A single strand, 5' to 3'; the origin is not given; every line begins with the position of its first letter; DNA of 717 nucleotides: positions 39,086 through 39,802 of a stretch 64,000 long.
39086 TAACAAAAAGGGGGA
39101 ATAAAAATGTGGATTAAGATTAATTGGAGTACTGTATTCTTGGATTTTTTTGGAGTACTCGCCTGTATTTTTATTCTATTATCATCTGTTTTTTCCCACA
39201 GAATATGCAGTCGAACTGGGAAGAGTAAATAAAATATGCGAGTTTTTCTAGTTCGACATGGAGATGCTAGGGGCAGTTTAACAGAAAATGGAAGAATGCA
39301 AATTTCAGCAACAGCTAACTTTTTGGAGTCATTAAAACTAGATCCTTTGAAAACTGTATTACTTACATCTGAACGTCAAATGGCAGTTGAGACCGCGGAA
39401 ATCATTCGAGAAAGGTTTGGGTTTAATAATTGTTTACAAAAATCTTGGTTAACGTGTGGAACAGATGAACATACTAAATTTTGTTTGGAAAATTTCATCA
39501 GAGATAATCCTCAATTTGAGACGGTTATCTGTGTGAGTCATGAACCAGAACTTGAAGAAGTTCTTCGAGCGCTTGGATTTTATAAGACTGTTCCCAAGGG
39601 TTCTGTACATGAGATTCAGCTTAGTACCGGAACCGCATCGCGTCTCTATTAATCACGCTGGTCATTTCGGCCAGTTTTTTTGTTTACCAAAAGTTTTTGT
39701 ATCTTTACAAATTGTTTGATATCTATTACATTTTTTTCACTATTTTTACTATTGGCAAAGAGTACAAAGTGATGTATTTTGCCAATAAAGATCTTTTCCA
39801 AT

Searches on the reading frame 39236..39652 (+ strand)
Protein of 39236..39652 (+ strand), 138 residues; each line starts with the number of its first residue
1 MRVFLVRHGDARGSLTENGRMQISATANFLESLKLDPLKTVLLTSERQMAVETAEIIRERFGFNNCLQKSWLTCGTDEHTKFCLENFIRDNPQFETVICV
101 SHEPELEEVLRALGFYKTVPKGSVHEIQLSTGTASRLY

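Call 7: search_protein_families(library=pfam, proteins=[window:39236-39652:+], max_evalue=0.1)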
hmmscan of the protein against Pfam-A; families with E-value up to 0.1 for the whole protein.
window:39236-39652:+ (138 aa): 2 families
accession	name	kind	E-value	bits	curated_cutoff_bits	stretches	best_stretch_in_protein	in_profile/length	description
PF00300.27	His_Phos_1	-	1.3e-05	25.4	21.7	1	8-62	6-68/194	Histidine phosphatase superfamily (branch 1)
PF08823.16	PG_binding_2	-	0.053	14.2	21.1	0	88-126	3-41/74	Putative peptidoglycan binding domain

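Call 72: search_protein_families(library=padloc, proteins=[window:39236-39652:+], max_evalue=0.01)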
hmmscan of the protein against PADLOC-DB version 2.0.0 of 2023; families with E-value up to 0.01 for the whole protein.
window:39236-39652:+ (138 aa): 0 families

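Call 73: search_protein_families(library=phrogs, proteins=[window:39236-39652:+], max_evalue=0.01)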
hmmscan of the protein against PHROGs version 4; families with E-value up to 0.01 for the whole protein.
window:39236-39652:+ (138 aa): 0 families
